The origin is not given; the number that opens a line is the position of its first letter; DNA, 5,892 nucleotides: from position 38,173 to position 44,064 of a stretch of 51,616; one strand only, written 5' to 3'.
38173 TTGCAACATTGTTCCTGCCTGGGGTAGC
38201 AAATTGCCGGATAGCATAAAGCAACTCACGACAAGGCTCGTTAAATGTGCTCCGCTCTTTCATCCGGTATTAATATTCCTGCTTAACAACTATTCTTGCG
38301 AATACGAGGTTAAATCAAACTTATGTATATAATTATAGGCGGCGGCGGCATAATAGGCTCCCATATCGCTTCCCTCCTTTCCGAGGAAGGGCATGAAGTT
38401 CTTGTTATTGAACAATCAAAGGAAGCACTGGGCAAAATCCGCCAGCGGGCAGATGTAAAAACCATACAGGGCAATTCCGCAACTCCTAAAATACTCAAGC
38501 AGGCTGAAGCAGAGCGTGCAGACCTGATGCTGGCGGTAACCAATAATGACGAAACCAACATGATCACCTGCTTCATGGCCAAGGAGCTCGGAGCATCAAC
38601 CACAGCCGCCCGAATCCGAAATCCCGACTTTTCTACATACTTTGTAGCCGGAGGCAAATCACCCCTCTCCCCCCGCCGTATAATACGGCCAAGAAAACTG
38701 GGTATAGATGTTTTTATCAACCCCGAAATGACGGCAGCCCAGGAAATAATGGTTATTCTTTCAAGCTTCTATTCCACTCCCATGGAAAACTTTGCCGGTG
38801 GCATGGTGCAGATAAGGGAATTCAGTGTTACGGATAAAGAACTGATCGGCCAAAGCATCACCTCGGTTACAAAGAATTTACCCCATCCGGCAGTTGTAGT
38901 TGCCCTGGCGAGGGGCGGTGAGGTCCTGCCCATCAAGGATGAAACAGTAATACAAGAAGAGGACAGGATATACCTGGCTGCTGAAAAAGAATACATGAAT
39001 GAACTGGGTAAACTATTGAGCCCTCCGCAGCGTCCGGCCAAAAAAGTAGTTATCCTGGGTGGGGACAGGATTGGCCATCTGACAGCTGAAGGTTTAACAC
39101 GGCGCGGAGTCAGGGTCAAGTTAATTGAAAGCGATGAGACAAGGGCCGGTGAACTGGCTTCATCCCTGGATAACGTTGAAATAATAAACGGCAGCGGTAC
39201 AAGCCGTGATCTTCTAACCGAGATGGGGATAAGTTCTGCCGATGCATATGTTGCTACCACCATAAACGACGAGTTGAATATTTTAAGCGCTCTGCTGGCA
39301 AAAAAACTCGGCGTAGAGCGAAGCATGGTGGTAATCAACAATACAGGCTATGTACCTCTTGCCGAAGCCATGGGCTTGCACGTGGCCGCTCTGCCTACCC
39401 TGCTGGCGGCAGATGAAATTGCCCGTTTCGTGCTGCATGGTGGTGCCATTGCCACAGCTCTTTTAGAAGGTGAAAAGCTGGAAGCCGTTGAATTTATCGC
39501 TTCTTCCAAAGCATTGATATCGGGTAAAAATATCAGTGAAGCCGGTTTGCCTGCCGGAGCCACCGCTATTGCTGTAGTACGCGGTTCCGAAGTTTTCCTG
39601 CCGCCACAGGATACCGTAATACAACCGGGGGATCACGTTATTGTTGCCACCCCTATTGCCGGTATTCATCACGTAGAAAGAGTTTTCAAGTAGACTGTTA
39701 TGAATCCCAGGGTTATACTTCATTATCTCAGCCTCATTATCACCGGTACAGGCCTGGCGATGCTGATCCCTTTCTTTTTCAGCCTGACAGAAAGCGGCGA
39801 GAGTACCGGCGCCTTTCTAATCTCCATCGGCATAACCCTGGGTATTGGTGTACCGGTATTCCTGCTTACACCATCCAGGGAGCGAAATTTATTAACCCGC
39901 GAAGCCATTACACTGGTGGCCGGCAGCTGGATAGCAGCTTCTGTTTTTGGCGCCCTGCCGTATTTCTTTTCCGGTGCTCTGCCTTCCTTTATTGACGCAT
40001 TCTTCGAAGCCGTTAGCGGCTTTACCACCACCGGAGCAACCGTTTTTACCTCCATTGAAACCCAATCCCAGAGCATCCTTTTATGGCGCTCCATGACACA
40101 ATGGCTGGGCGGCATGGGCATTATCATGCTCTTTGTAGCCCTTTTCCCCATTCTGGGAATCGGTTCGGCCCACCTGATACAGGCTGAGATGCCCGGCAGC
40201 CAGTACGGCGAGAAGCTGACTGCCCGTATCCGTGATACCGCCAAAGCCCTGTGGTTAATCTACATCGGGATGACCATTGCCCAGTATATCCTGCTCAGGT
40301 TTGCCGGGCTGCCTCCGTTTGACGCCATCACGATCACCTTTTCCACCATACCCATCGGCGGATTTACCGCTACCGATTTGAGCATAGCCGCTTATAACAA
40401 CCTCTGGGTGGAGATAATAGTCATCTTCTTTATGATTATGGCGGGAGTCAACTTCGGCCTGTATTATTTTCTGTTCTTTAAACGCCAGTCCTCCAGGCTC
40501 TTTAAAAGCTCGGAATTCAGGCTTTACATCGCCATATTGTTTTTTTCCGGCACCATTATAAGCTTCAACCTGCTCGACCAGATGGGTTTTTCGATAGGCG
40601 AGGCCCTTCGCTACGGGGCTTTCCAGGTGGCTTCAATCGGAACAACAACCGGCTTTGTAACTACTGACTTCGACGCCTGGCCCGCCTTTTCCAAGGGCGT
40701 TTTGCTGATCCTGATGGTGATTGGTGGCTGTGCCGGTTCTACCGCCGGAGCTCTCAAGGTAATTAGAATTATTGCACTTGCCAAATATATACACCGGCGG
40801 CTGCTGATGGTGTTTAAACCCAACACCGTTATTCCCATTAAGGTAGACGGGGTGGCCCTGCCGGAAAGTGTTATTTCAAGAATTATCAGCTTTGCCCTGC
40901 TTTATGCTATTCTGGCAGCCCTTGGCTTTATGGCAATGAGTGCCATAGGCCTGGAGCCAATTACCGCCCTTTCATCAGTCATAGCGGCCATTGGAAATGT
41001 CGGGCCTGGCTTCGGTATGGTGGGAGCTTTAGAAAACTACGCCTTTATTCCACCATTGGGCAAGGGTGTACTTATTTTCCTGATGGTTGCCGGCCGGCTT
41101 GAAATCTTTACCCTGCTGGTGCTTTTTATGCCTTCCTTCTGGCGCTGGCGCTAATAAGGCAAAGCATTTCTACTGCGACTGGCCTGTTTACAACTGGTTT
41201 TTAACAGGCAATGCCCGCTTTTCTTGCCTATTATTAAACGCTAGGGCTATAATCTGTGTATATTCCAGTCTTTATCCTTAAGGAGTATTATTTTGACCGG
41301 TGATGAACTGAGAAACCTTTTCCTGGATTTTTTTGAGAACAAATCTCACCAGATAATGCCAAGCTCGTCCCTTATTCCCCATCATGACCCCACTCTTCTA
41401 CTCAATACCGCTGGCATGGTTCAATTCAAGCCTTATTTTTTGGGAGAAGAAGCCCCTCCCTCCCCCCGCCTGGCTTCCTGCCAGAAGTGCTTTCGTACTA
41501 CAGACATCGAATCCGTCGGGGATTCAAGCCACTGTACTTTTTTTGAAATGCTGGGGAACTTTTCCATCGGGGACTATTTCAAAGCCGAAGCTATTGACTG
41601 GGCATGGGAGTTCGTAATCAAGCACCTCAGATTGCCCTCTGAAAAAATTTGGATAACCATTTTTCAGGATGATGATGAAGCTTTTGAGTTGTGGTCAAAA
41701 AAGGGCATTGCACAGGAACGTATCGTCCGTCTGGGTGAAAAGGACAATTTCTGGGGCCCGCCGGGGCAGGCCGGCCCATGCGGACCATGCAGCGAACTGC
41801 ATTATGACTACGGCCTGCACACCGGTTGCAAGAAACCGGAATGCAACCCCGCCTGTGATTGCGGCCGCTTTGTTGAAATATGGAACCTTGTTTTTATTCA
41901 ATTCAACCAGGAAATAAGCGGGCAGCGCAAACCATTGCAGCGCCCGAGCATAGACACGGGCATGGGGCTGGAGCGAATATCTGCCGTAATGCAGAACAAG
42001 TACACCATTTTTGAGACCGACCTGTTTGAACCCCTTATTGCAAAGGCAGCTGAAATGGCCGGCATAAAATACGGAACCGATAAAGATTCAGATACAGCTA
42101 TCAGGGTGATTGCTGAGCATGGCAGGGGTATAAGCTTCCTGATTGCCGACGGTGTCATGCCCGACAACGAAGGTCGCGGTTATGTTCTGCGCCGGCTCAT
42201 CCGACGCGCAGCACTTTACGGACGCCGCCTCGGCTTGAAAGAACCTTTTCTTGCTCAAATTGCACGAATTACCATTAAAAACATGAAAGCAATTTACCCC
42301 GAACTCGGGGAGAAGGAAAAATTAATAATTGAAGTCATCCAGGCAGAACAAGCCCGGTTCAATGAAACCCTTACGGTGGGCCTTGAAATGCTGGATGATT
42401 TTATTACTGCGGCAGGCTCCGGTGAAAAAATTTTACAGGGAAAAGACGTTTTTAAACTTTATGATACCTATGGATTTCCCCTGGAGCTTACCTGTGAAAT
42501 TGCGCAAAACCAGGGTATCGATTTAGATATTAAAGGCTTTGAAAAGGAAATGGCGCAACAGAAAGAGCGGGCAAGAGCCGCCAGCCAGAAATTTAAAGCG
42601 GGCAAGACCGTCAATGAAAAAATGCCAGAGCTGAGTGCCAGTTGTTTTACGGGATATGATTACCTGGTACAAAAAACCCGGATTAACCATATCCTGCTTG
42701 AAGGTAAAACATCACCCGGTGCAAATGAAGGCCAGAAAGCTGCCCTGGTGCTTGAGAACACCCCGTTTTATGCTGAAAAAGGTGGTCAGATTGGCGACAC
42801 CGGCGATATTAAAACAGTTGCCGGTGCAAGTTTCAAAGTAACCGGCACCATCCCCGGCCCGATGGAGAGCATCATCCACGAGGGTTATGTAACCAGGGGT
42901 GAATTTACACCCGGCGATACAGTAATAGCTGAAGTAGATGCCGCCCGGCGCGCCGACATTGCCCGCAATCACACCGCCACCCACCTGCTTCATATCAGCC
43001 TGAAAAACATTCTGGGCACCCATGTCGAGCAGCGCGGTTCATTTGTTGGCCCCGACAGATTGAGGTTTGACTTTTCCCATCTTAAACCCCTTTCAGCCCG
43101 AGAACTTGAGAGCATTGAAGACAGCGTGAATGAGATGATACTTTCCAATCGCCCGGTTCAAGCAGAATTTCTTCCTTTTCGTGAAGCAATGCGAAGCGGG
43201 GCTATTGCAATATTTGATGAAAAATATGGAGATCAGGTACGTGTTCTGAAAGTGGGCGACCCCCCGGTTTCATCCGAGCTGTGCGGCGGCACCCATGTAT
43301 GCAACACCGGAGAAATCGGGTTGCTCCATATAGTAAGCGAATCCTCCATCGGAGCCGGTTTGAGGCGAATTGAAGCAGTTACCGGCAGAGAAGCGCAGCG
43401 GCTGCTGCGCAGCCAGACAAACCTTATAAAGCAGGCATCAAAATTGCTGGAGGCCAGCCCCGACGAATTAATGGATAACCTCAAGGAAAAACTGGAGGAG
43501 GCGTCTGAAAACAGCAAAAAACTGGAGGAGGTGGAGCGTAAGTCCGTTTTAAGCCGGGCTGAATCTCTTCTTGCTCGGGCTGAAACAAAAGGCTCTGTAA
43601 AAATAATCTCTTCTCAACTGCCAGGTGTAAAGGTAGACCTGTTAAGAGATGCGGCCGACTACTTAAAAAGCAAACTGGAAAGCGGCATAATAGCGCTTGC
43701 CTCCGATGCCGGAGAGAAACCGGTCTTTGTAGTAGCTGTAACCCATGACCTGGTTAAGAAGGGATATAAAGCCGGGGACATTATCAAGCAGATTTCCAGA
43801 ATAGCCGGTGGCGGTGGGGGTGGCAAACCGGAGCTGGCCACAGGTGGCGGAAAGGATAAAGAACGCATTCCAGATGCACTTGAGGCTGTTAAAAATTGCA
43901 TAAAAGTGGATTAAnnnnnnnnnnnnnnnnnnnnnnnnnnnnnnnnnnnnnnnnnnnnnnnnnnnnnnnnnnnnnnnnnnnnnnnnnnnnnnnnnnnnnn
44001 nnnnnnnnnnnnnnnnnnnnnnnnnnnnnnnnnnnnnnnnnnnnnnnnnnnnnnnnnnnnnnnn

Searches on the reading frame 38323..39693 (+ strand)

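Call 50: search_protein_families(library=ncbifam, proteins=[window:38323-39693:+], max_evalue=1e-20)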
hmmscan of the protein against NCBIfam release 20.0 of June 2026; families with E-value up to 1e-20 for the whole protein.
window:38323-39693:+ (456 aa): 14 families
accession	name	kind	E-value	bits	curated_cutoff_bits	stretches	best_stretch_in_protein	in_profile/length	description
NF007037.0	PRK09496.2-4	equivalog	9.3e-172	571.9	445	1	1-456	1-454/454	Trk system potassium transporter TrkA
NF007039.0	PRK09496.3-2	equivalog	7.2e-117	390.9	293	1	1-456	1-445/446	Trk system potassium transporter TrkA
NF007041.0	PRK09496.3-4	equivalog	2.5e-105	352.8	386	1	1-455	1-443/450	Trk system potassium transporter TrkA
NF007038.0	PRK09496.2-6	equivalog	2.6e-90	303.3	374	1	1-456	1-445/445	Trk system potassium transporter TrkA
NF007031.0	PRK09496.1-2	equivalog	2.7e-89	300.3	289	1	1-456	1-452/458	Trk system potassium transporter TrkA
NF007032.0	PRK09496.1-4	equivalog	3.8e-88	296.4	309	1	1-456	1-451/457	Trk system potassium transporter TrkA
NF007034.0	PRK09496.2-1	subfamily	4.4e-81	273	344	1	1-443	1-433/445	Trk system potassium transporter TrkA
NF007036.0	PRK09496.2-3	subfamily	4e-80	269.7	407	1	1-456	1-448/448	Trk system potassium transporter TrkA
NF007033.0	PRK09496.1-5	equivalog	4.8e-77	259.9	338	1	1-454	1-446/449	Trk system potassium transporter TrkA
NF007030.0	PRK09496.1-1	equivalog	1.7e-74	251.1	371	1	1-455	1-451/458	Trk system potassium transporter TrkA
NF007043.0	PRK09496.3-6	equivalog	1e-66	225.6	384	1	1-444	1-433/445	Trk system potassium transporter TrkA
NF007040.0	PRK09496.3-3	equivalog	1.3e-66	225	455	1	3-455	7-461/462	Trk system potassium transporter TrkA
NF007035.0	PRK09496.2-2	equivalog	8.9e-63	212.6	521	1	1-452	1-446/455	Trk system potassium transporter TrkA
NF007042.0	PRK09496.3-5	equivalog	1.9e-36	125.8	467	1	1-440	1-447/466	Trk system potassium transporter TrkA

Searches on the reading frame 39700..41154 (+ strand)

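Call 51: search_protein_families(library=ncbifam, proteins=[window:39700-41154:+], max_evalue=1e-20)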
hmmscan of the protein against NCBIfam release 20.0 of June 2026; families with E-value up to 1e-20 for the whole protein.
window:39700-41154:+ (484 aa): 2 families
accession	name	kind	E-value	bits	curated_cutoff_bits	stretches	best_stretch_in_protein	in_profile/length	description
NF008020.0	PRK10750.1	equivalog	3.5e-102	343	866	1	4-482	4-482/483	Trk system potassium transporter TrkH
TIGR00933.1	2a38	subfamily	2.3e-90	303.5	331.15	1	84-466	2-391/391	TrkH family potassium uptake protein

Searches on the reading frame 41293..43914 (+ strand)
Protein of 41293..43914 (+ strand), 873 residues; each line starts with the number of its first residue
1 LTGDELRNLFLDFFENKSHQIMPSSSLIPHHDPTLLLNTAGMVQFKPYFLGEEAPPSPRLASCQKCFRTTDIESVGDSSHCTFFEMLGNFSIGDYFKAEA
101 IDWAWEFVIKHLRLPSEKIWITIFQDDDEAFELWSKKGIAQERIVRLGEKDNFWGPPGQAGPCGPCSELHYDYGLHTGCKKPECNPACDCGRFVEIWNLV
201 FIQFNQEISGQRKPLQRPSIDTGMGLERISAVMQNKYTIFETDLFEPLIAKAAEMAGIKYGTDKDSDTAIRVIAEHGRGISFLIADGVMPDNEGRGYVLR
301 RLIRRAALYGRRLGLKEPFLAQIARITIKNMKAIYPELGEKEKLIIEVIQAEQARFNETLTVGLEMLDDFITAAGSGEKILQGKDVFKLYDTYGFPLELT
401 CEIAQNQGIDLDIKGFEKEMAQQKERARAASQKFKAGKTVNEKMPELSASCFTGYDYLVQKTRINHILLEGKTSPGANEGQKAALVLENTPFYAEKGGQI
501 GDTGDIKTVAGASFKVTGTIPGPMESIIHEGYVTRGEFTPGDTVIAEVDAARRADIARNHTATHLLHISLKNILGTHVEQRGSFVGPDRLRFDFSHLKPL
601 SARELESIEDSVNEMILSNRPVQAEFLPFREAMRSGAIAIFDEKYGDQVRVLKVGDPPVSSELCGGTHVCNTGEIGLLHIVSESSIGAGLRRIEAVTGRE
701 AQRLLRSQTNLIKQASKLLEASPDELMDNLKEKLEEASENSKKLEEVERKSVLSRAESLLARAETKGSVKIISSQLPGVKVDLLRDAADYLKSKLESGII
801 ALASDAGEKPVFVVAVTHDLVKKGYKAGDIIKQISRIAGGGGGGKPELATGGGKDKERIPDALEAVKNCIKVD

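Call 51: search_protein_families(library=ncbifam, proteins=[window:41293-43914:+], max_evalue=1e-20)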
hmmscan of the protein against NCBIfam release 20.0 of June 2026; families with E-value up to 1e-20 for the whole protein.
window:41293-43914:+ (873 aa): 4 families
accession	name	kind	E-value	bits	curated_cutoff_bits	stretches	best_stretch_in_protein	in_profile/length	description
TIGR00344.1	alaS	equivalog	1.5e-283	943.2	457.05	1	5-853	1-847/847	alanine--tRNA ligase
NF002436.0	PRK01584.1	equivalog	1.9e-184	614.5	529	2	1-438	1-446/595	alanine--tRNA ligase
TIGR03683.1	A-tRNA_syn_arch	equivalog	1.3e-122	410.7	744.7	1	269-870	327-901/902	alanine--tRNA ligase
NF040865.1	a_tRNA_ed_AlaXM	equivalog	3.4e-31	108.8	300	1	482-694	23-230/234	alanyl-tRNA editing protein AlaXM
